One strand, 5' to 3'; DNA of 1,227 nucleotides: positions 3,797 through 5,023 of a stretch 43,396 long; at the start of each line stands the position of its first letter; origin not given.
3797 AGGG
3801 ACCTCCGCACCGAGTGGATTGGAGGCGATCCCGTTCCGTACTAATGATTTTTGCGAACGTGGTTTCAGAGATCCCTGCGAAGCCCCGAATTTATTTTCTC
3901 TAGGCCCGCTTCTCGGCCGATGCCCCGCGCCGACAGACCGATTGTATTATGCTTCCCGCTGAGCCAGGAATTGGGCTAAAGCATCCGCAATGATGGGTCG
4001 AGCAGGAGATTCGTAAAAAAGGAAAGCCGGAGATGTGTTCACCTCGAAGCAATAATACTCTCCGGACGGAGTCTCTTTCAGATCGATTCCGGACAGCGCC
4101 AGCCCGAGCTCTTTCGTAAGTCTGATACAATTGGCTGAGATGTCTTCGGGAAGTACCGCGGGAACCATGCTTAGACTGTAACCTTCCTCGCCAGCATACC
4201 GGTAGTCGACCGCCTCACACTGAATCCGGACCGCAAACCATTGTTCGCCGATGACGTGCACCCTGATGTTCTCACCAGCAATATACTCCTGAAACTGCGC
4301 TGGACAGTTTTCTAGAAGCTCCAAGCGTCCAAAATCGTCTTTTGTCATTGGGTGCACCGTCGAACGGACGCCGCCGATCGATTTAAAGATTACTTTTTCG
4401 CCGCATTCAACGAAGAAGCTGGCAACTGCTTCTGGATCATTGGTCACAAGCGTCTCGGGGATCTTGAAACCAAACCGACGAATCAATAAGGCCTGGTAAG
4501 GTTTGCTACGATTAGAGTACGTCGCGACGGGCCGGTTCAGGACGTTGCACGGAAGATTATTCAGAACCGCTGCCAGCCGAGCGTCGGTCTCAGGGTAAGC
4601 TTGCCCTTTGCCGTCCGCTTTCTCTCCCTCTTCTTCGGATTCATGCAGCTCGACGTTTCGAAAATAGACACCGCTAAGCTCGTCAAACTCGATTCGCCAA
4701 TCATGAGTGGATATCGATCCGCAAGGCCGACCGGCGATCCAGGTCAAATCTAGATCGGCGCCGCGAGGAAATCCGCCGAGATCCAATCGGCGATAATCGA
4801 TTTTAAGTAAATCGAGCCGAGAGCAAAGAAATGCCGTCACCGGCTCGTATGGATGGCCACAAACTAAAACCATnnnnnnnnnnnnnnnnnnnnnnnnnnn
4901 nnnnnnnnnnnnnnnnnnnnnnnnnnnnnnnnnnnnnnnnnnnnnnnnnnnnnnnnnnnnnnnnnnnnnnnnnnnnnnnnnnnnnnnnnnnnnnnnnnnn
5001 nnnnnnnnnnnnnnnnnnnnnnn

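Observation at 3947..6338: Graspetide-like cluster: two-repeat 241-aa putative precursor + degenerate ATP-grasp + intact MvdC/D-like ATP-grasp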

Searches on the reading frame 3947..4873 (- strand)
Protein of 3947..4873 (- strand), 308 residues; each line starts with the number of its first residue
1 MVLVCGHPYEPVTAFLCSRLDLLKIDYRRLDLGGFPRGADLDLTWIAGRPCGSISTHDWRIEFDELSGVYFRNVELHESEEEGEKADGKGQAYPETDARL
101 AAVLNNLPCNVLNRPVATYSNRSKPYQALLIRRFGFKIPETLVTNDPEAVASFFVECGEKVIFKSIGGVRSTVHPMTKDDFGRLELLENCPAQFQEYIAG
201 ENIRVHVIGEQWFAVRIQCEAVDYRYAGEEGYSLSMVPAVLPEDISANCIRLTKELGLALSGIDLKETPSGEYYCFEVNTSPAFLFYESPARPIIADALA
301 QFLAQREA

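Call 3: search_protein_families(library=pfam, proteins=[window:3947-4873:-], max_evalue=1)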
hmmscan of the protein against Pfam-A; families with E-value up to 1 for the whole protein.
window:3947-4873:- (308 aa): 6 families
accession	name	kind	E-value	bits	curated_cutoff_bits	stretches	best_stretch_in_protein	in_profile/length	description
PF08443.16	RimK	-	3.7e-05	23.9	21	1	130-284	10-169/188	RimK-like ATP-grasp domain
PF02655.19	ATP-grasp_3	-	0.00014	22.4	23.2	1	131-280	11-155/160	ATP-grasp domain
PF14568.11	SUKH_6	-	0.065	14.2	27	1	253-303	63-119/119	SMI1-KNR4 cell-wall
PF21068.3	ATPgraspMvdD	-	0.082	13.4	27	1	28-113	29-115/121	MvdD pre-ATP grasp domain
PF07478.18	Dala_Dala_lig_C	-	0.097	12.6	24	1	196-284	79-178/204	D-ala D-ala ligase C-terminus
PF02955.21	GSH-S_ATP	-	0.22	11.4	23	1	129-181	3-55/175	Prokaryotic glutathione synthetase, ATP-grasp domain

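Call 4: search_protein_families(library=ncbifam, proteins=[window:3947-4873:-], max_evalue=1)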
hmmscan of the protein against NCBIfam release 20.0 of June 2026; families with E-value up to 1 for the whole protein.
window:3947-4873:- (308 aa): 13 families
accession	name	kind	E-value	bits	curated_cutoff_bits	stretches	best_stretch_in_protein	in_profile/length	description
TIGR04187.1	GRASP_SAV_5884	subfamily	9.8e-40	136.7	350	1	2-303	2-311/312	ATP-grasp ribosomal peptide maturase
TIGR04184.1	ATPgraspMvdD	equivalog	6e-31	107.8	475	1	29-304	29-320/321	MvdD family ATP-grasp ribosomal peptide maturase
TIGR04185.1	ATPgraspMvdC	equivalog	5.9e-25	88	425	1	24-303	24-316/318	MvdC family ATP-grasp ribosomal peptide maturase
TIGR00768.1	rimK_fam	subfamily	4.9e-13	49.1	143.4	1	98-286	62-259/276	RimK family alpha-L-glutamate ligase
NF040720.1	MptN_Meth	equivalog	2.3e-08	33.5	350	1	104-283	82-270/291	tetrahydromethanopterin:alpha-L-glutamate ligase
TIGR02144.1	LysX_arch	equivalog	1.2e-06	27.8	275.6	1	100-284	64-256/281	lysine biosynthesis protein LysX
TIGR04192.1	GRASP_w_spasm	equivalog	0.00014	21.3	230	1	135-300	138-315/318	grasp-with-spasm system ATP-grasp peptide maturase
NF002378.0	PRK01372.1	subfamily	0.0015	17.3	243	1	196-283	177-272/305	D-alanine--D-alanine ligase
NF005315.0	PRK06849.1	equivalog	0.0058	15.7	406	1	130-209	123-205/389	hypothetical protein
NF012214.1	D_ala_D_ser_VanC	exception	0.017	14.3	650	1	194-285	216-318/350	D-alanine--D-serine ligase VanC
NF003573.0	PRK05246.1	equivalog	0.046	12.5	272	1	111-189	112-186/316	glutathione synthase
TIGR01205.1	D_ala_D_alaTIGR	subfamily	0.14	11.1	245.65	1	196-285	189-290/318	D-alanine--D-alanine ligase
TIGR01380.1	glut_syn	equivalog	0.22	10.5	299.05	1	111-169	111-164/312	glutathione synthase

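Call 10: find_homologous_proteins(query=window:3947-4873:-, max_evalue=0.001)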
Query window:3947-4873:- (308 aa): 999 proteins with E <= 0.001 among 4249 candidates; the best 120 are listed.
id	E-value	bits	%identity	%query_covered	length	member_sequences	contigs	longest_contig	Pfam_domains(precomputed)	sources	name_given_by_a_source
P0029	1.5e-208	709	100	100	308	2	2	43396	-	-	-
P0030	4.0e-184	629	88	100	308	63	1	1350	-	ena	-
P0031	2.8e-183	626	88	100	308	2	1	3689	-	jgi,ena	jgi:glutathione synthase/RimK-type ligase-like ATP-grasp enzyme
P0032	3.9e-181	619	87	100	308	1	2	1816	-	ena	-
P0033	1.5e-180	617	88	99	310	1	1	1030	-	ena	-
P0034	3.9e-180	616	88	100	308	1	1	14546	PF08443.17,PF02655.20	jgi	jgi:glutathione synthase/RimK-type ligase-like ATP-grasp enzyme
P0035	1.2e-177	608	85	100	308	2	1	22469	-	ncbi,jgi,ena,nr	ncbi:MAG: hypothetical protein JO025_19540 [Verrucomicrobia bacterium]|nr:hypothetical protein [Verr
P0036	2.4e-177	607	85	100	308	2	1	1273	PF02655.20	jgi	jgi:glutathione synthase/RimK-type ligase-like ATP-grasp enzyme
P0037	2.4e-177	607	86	100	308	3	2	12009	-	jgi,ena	-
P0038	4.7e-177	606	85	100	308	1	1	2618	-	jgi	jgi:glutathione synthase/RimK-type ligase-like ATP-grasp enzyme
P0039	5.8e-176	602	84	100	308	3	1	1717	-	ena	-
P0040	3.8e-171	586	83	100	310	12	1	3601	-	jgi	jgi:glutathione synthase/RimK-type ligase-like ATP-grasp enzyme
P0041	6.9e-171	586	83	100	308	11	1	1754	-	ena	-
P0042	3.5e-170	583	82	100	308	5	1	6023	PF08443.17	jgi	jgi:glutathione synthase/RimK-type ligase-like ATP-grasp enzyme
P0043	8.9e-170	582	84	100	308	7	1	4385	-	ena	-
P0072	2.3e-115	403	62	99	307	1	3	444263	-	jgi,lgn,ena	-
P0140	1.3e-81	292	46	99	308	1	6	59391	PF08443.17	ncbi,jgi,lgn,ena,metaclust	metaclust:\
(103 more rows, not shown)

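Call 11: find_encoding_contigs(protein=P0072, flank=8000, max_places=2)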
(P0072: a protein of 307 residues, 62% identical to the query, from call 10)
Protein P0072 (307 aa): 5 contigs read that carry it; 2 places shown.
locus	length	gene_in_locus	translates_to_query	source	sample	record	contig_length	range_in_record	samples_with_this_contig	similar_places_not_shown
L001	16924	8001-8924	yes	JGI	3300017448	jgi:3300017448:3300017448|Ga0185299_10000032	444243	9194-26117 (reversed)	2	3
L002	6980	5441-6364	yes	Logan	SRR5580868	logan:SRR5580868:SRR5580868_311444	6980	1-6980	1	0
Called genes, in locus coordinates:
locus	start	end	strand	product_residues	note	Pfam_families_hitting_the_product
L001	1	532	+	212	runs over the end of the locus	PF01323:DSBA (weak)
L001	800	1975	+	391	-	PF00266:Aminotran_5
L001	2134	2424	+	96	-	-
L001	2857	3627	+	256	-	-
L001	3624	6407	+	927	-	PF00069:Pkinase, PF07714:PK_Tyr_Ser-Thr, PF13428:TPR_14 (faint), PF13431:TPR_17 (faint), PF12895:ANAPC3 (faint), PF00515:TPR_1 (faint), PF14559:TPR_19 (weak), PF23914:TPR_CcmH_CycH (weak), +3 more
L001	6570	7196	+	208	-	-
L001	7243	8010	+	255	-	-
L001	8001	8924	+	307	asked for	-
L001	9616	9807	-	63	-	-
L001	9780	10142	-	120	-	PF04247:SirB (weak)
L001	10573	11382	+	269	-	PF02567:PhzC-PhzF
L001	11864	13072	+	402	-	PF07690:MFS_1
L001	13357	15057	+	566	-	PF12838:Fer4_7 (faint), PF13187:Fer4_9 (faint), PF00037:Fer4 (faint), PF13237:Fer4_10 (faint), PF13247:Fer4_11, PF04976:DmsC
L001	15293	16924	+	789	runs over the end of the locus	PF04879:Molybdop_Fe4S4, PF00384:Molybdopterin, PF01568:Molydop_binding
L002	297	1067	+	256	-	-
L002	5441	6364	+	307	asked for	-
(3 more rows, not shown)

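Call 12: find_encoding_contigs(protein=P0140, flank=8000, max_places=3)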
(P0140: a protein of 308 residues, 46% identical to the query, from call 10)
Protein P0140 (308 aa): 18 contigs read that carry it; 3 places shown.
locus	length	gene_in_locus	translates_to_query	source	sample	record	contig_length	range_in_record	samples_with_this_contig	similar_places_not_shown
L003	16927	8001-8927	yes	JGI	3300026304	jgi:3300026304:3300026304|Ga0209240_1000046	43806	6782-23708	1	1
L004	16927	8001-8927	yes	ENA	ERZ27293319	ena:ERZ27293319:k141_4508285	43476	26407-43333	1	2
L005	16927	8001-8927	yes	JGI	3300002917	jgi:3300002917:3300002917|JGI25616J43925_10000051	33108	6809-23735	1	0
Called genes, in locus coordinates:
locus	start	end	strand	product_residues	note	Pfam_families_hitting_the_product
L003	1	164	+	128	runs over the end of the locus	PF09394:Inhibitor_I42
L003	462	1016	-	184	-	PF06146:PsiE (weak)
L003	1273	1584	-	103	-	-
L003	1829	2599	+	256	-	-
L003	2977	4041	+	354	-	-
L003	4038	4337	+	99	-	-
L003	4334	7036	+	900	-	PF00069:Pkinase, PF07714:PK_Tyr_Ser-Thr, PF07719:TPR_2 (faint), PF13428:TPR_14 (faint), PF01636:APH (weak), PF23914:TPR_CcmH_CycH (faint), PF00515:TPR_1 (faint), PF14559:TPR_19, +3 more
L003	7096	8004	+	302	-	-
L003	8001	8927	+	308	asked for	PF08443:RimK (weak)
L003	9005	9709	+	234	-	-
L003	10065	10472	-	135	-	-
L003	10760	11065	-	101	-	-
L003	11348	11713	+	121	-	PF03544:TonB_C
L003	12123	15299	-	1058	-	PF25852:DUF6242_C (faint), PF02012:BNR (faint), PF13088:BNR_2 (faint), PF15902:Sortilin-Vps10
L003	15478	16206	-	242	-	PF00582:Usp (weak)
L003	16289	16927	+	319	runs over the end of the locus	PF00126:HTH_1, PF03466:LysR_substrate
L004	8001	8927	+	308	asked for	PF08443:RimK (weak)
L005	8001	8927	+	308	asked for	PF08443:RimK (weak)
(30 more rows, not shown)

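Call 20: search_solved_structures(query=window:3947-4873:-, max_evalue=0.01, show_alignments=2)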
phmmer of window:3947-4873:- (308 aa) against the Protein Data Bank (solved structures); distinct sequences matched with E-value up to 0.01: 10.
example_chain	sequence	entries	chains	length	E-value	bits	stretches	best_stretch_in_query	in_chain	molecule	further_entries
7drm_A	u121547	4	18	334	1.4e-26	96.8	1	110-301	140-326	ATP-grasp domain-containing protein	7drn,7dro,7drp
5ig9_A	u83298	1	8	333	2.4e-21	79.6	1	28-304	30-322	ATP grasp ligase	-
7mgv_A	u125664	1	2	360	6.4e-18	68.3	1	28-290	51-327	CdnC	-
9bou_A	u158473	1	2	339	2.5e-12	49.9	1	99-305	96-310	MvdD-like pre-ATP grasp domain-containing protein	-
5ig8_A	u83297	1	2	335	3.8e-10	42.8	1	30-304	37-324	ATP grasp ligase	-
7m4s_A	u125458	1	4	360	9e-10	41.6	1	122-305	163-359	AMdnB protein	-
7qyr_A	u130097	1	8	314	3.6e-07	33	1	111-304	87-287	Probable alpha-L-glutamate ligase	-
7qys_A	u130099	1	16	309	4e-06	29.6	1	111-304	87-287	Probable alpha-L-glutamate ligase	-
8evx_A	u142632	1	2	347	0.0036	19.9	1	193-284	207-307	D-alanine--D-alanine ligase A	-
8evv_A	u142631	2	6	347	0.0036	19.9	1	193-284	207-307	D-alanine--D-alanine ligase A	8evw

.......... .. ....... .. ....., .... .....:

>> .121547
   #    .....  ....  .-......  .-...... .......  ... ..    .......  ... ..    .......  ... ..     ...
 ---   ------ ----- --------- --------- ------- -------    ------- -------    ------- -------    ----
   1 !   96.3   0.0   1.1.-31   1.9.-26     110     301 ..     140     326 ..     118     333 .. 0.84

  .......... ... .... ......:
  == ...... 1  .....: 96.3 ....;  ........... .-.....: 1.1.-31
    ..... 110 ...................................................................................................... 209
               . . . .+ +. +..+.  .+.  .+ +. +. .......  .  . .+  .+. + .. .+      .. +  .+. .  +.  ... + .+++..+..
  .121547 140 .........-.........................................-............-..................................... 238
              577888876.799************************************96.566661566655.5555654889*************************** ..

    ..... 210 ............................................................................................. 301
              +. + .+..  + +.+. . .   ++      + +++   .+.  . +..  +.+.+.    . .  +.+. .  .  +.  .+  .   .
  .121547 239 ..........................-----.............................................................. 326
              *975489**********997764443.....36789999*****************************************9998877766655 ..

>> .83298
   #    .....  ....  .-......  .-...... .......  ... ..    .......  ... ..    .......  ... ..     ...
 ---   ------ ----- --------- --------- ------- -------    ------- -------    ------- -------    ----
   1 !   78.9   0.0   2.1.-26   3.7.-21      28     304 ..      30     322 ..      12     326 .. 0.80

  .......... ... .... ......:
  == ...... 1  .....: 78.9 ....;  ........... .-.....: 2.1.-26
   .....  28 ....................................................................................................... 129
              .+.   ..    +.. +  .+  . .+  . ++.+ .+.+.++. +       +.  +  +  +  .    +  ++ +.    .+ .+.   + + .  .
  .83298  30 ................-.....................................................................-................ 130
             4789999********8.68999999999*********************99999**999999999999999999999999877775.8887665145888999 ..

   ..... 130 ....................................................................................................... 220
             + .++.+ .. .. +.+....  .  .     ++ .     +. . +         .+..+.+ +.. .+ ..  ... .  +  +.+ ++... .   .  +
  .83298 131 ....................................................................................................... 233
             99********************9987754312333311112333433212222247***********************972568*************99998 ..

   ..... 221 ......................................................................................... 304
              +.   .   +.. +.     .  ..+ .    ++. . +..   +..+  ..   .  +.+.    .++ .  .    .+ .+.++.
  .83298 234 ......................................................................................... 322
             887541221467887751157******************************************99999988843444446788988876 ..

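Call 23: find_related_loci(query=A2, collection=genome_contigs, flank=8000)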
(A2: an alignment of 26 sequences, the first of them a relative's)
Query A2 (308 aa) in genome_contigs; peptide patterns used: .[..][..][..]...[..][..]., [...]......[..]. (x = any residue, [..] = any of these).
152 stretches matched a pattern; 123 encode a relative of the query (tblastn E <= 1e-3); the best 80 are kept; 80 distinct loci.
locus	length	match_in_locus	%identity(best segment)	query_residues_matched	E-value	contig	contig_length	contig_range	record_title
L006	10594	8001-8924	85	1-308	4e-176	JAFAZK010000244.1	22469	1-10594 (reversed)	MAG: Verrucomicrobiota bacterium isolate CP_BM_RX_R9_3 BM_RX_R9_k147_3841089, whole genome shotgun sequence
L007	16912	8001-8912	49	1-303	2e-91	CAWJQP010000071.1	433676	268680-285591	MAG: Bryobacteraceae bacterium isolate MFD02840.bin.3.640 genome assembly, contig: contig_56692, whole genome shotgun se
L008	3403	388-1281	49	1-305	7e-91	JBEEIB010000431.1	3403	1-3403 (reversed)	MAG: Verrucomicrobiota bacterium isolate BP_749 scaffold_2226189, whole genome shotgun sequence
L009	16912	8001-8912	49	1-303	2e-89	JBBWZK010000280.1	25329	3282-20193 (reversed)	MAG: Blastocatellia bacterium isolate Holy_42 scaffold_2107367, whole genome shotgun sequence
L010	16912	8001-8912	47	1-303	1e-86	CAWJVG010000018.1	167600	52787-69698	MAG: uncultured Verrucomicrobiae bacterium isolate MFD00964.bin.2.259 genome assembly, contig: contig_46154, whole genom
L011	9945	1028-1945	47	1-305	7e-86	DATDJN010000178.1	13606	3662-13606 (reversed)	MAG TPA_asm: Rhizobiaceae bacterium isolate SMAG_U331 k141_1238830, whole genome shotgun sequence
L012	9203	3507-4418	47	1-303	3e-85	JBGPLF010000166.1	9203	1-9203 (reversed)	MAG: bacterium isolate OBJ_0618_7090110_269 k141_11598901_length_9203_cov_11.0000, whole genome shotgun sequence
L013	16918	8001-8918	46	1-305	2e-85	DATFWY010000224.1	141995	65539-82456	MAG TPA_asm: Blastocatellia bacterium isolate SMAG_U9503 k141_11337030, whole genome shotgun sequence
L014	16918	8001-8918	47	1-305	3e-85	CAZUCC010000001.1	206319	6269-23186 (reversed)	MAG TPA_asm: uncultured Acidobacteriaceae bacterium isolate SRP273308_co1_154 genome assembly, contig: NODE_60_length_20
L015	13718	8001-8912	45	1-303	5e-85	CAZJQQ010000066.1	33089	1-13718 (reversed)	MAG TPA_asm: uncultured Clostridia bacterium isolate SRP119689_co1_191 genome assembly, contig: NODE_1641_length_33089_c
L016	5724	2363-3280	47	1-305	5e-85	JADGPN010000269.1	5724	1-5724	MAG: Solirubrobacteraceae bacterium isolate Chersky.24_35 contig-100_6297, whole genome shotgun sequence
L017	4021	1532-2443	47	1-303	1e-84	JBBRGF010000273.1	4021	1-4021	MAG: Gemmatimonadales bacterium isolate Co_metawrap_2610 Cmw_2610_k141_26595445_length_4021_cov_9.1374, whole genome sho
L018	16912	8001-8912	47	1-303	4e-84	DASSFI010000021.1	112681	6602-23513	MAG TPA_asm: Pyrinomonadaceae bacterium isolate SMAG_U1001 k141_1961774, whole genome shotgun sequence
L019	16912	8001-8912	46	1-303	3e-84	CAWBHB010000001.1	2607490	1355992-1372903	MAG: uncultured Gemmatimonadales bacterium isolate MFD06229.bin.2.149 genome assembly, contig: contig_13193, whole genom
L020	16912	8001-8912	46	1-303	4e-84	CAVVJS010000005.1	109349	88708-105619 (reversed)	MAG: Pyrinomonadaceae bacterium isolate MFD09212.bin.1.138 genome assembly, contig: contig_23154, whole genome shotgun s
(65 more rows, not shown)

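Call 28: search_protein_families(library=pfam, proteins=[L019:7084-8004:+, L019:8001-8963:+, L003:9005-9709:+], max_evalue=1)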
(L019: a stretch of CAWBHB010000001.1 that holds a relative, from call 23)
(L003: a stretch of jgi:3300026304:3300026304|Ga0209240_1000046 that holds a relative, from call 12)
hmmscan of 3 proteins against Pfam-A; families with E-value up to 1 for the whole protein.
L019:7084-8004:+ (306 aa): 0 families

L019:8001-8963:+ (320 aa): 4 families
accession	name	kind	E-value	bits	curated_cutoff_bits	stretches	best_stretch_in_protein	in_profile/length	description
PF08443.16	RimK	-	1.8e-06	28.2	21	1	134-302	13-186/188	RimK-like ATP-grasp domain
PF21068.3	ATPgraspMvdD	-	0.00065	20.2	27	1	24-115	25-116/121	MvdD pre-ATP grasp domain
PF06823.17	DUF1236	-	0.016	15.4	32.4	0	77-93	18-34/64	Protein of unknown function (DUF1236)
PF07478.18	Dala_Dala_lig_C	-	0.27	11.1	24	1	239-287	127-180/204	D-ala D-ala ligase C-terminus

L003:9005-9709:+ (234 aa): 0 families
